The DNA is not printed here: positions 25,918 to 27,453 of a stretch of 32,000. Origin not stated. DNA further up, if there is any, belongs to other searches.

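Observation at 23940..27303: DUF2130-like nuclease-fold protein paired with a stand-alone OLD-family nuclease: a possible two-gene system unlike Gabija, PARIS or retron-OLD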

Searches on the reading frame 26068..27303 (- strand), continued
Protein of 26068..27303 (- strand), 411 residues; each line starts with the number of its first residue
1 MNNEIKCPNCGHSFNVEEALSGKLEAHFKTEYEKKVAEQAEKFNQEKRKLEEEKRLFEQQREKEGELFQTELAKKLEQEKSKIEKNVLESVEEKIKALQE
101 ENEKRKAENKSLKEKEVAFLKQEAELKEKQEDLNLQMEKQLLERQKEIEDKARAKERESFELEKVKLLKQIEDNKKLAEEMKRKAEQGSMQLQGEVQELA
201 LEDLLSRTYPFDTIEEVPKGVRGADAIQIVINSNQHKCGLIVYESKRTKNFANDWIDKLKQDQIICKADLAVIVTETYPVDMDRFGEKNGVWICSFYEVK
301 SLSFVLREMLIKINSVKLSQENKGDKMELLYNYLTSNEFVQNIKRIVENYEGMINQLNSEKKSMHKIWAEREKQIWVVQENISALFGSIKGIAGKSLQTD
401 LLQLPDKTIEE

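Call 95: fold_search(model_id=the predicted structure, library=pdb)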
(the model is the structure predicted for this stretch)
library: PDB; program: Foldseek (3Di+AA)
matches with E <= 10: 430; with E <= 0.001: 0
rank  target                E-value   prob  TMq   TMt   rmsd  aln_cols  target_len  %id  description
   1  9qcc_M                1.8e-03  1.00  0.16  0.17   4.2       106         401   14  Activated XauSPARDA filament assembly with bound dsDNA substrate (released 2025-12-17)
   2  9qcc_Y                5.3e-03  1.00  0.16  0.17   4.4       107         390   14  Activated XauSPARDA filament assembly with bound dsDNA substrate (released 2025-12-17)
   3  8a4c_C                6.5e-03  1.00  0.14  0.28   6.6        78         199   17  Structure of human Rep15:Rab3B complex. (released 2022-08-10)
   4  8a4c_A                7.4e-03  0.99  0.13  0.26   7.3        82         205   17  Structure of human Rep15:Rab3B complex. (released 2022-08-10)
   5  9bgk_F                8.4e-03  0.98  0.18  0.07   5.3       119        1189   19  Structure of V.cholera DdmDE (2D:1E) in complex with DNA (released 2024-10-23)
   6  9qcc_Q                1.1e-02  0.99  0.17  0.16   3.9       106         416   14  Activated XauSPARDA filament assembly with bound dsDNA substrate (released 2025-12-17)
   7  9qcc_A                1.6e-02  0.99  0.16  0.16   3.8       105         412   14  Activated XauSPARDA filament assembly with bound dsDNA substrate (released 2025-12-17)
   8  8a4a_A                1.7e-02  0.99  0.14  0.26   7.3        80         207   16  Structure of human Rep15 in complex with bovine Rab3C. (released 2022-08-10)
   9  6p4w_B                2.9e-02  0.90  0.18  0.20   4.8       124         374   10  XPB helicase in a complex with truncated Bax1 from Sulfurisphaera tokodaii at 2.96 Angstrom resolution (released 2020-06-03)
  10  9ki0_A                3.7e-02  0.93  0.20  0.08   5.3       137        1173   15  structure of DdmD dimer with ssDNA with AGS (released 2025-02-19)
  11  4f0p_B                4.0e-02  0.77  0.18  0.16  13.9       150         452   11  MspJI Restriction Endonuclease - P31 Form (released 2012-08-08)
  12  8a4b_C                4.8e-02  0.98  0.15  0.28   3.6        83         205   16  Structure of human Rep15:Rab3B_Q81L complex. (released 2022-08-10)
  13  8a4b_A                5.5e-02  0.97  0.15  0.27   3.6        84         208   17  Structure of human Rep15:Rab3B_Q81L complex. (released 2022-08-10)
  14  9khv_A                5.5e-02  0.84  0.18  0.07   5.3       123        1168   13  Structure of DdmD dimer with ssDNA without nucleotide (released 2025-02-19)
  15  9vx6_P                5.8e-02  0.91  0.17  0.17   4.6       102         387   15  Helical structure of gRNA-tDNA SPARDA complex (released 2026-01-14)
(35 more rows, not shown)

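Call 102: search_protein_families(library=pfam, proteins=[L001:7128-7421:+, L001:9318-9836:+, L002:6626-7438:-, L004:1670-2959:+, L005:9194-9877:+, L005:11378-12940:+, L006:9380-9877:+, L006:11240-12352:+, L008:9356-9982:+, L017:2674-3213:+], max_evalue=0.001)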
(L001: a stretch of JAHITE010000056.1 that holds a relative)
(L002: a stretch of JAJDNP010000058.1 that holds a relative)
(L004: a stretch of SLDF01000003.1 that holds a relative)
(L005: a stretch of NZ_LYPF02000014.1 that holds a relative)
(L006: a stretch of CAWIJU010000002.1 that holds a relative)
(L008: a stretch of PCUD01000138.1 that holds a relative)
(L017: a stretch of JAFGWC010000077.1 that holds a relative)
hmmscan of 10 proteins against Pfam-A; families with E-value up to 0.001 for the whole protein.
L001:7128-7421:+ (97 aa): 0 families

L001:9318-9836:+ (172 aa): 1 family
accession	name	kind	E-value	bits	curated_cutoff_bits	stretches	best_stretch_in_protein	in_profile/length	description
PF00924.24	MS_channel_2nd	-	4.7e-15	55.9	20.2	1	97-161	2-64/68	Mechanosensitive ion channel, beta-domain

L002:6626-7438:- (270 aa): 2 families
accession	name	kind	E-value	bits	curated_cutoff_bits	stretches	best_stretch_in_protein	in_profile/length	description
PF19583.5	ODP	-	4.8e-11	43.3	27.2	1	64-201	2-142/194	ODP family beta lactamase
PF00753.33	Lactamase_B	-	7.8e-05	23.1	22.7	1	66-250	7-196/196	Metallo-beta-lactamase superfamily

L004:1670-2959:+ (429 aa): 1 family
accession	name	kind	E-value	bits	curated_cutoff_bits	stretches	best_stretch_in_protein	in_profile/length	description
PF08309.17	LVIVD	-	4.5e-09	35.9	20.2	0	100-134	6-41/42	LVIVD repeat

L005:9194-9877:+ (227 aa): 3 families
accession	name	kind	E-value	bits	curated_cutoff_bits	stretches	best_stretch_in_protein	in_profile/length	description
PF00578.27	AhpC-TSA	-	1.5e-17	64.1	26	1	54-170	1-115/124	AhpC/TSA family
PF08534.16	Redoxin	-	3.7e-14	53.2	26.6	1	54-190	2-139/148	Redoxin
PF13098.12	Thioredoxin_2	-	0.00034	21.4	27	1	78-177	4-89/104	Thioredoxin-like domain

L005:11378-12940:+ (520 aa): 3 families
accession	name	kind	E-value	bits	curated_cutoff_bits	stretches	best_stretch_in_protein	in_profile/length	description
PF03321.19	GH3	-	1.4e-29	103.8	23.6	2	23-153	9-133/304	GH3 family N-terminal domain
PF23571.1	GH3_M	-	3.1e-16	59.7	23.6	1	296-372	1-75/75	GH3 family central domain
PF23572.1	GH3_C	-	2.2e-08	35.2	23.6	1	389-494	3-116/119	GH3 family C-terminal domain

L006:9380-9877:+ (165 aa): 2 families
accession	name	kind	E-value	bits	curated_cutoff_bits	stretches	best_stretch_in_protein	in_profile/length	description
PF14588.11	YjgF_endoribonc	-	1.1e-21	77.6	35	1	28-158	6-142/148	YjgF/chorismate_mutase-like, putative endoribonuclease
PF01042.26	Ribonuc_L-PSP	-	4.7e-11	43.2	27.3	1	38-163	6-120/121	Endoribonuclease L-PSP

L006:11240-12352:+ (370 aa): 1 family
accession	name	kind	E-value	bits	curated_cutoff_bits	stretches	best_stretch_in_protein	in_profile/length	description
PF07745.19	Glyco_hydro_53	-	7.4e-81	272.2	24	1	46-364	1-337/340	Glycosyl hydrolase family 53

L008:9356-9982:+ (208 aa): 1 family
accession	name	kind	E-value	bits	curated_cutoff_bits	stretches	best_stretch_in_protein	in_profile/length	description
PF05728.18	UPF0227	-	3.6e-23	82.9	21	1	18-195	2-179/187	Uncharacterised protein family (UPF0227)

L017:2674-3213:+ (179 aa): 1 family
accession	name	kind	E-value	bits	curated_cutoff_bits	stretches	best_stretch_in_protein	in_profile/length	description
PF00903.31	Glyoxalase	-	6.9e-07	30.1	20.6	1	60-170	5-121/121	Glyoxalase/Bleomycin resistance protein/Dioxygenase superfamily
